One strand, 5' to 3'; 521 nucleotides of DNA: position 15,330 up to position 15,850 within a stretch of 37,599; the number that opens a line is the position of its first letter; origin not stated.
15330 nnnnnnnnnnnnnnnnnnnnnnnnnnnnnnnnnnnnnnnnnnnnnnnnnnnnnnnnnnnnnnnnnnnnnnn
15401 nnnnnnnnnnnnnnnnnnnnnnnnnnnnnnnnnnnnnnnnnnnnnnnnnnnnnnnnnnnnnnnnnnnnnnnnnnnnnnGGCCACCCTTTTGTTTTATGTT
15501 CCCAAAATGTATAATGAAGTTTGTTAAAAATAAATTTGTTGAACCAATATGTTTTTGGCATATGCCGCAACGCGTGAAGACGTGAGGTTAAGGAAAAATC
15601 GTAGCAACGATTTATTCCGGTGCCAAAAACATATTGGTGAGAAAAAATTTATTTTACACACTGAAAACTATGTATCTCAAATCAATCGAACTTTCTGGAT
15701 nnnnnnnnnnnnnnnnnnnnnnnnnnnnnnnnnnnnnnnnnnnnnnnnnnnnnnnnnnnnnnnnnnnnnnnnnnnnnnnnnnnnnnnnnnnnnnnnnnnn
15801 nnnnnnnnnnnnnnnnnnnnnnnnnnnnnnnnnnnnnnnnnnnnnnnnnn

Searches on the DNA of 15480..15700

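Call 100: search_rna_families(source=window, start=15480, end=15700, threshold=evalue, max_evalue=10)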
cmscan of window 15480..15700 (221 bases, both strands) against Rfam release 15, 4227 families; matches with E-value up to 10: 16.
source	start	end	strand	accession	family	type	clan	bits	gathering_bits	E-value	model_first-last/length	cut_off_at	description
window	15521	15661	+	RF04125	MIR9408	Gene; miRNA;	-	26.5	90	0.0021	1-117/117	no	MIR9408 microRNA precursor family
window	15522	15660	-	RF04099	MIR837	Gene; miRNA;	-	26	117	0.0024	1-122/122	no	MIR837 microRNA precursor family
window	15530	15652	+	RF04112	MIR5512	Gene; miRNA;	-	22.6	139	0.04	1-132/132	no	MIR5512 microRNA precursor family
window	15543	15638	-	RF00706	mir-263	Gene; miRNA;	CL00093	19.3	51.3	0.02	1-86/86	no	mir-263 microRNA precursor family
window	15535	15660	-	RF02527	SSRC38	Gene; sRNA;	-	19.3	80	0.2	1-166/166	no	Streptococcus sRNA SSRC38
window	15500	15560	+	RF02304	TtnuCD29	Gene; snRNA; snoRNA; CD-box;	-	18.5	90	2.1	17-78/78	no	Tetrahymena snoRNA TtnuCD29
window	15490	15658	-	RF01579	RUF2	Gene; sRNA;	-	16.9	90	4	1-154/154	no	Plasmodium RNA of unknown function RUF2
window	15530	15652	-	RF04205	MIR2606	Gene; miRNA;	-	16.5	139.7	5.6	1-165/165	no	MIR2606 microRNA precursor family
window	15625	15677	+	RF00296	snoR16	Gene; snRNA; snoRNA; CD-box;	-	16.3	45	4.6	1-86/86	no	Small nucleolar RNA R16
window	15585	15669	+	RF00349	snoR11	Gene; snRNA; snoRNA; CD-box;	-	15.7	50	4.7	1-90/90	no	Small nucleolar RNA R11/Z151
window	15526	15639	-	RF01065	23S-methyl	Cis-reg;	-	15.5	50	4.4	1-102/102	no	23S methyl RNA motif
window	15523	15667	+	RF01579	RUF2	Gene; sRNA;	-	15.4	90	8.4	1-154/154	no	Plasmodium RNA of unknown function RUF2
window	15593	15664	+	RF02285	TtnuCD8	Gene; snRNA; snoRNA; CD-box;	-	14.8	70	8.2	1-59/59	no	Tetrahymena snoRNA TtnuCD8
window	15502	15683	+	RF02696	Teg49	Gene; sRNA;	-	13.3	186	8.4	1-196/196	no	Teg49 sRNA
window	15480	15491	-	RF04218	HCV_5BSL1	Cis-reg;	-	12.2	44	4.9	1-12/47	3'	Hepatitis C virus stem-loop I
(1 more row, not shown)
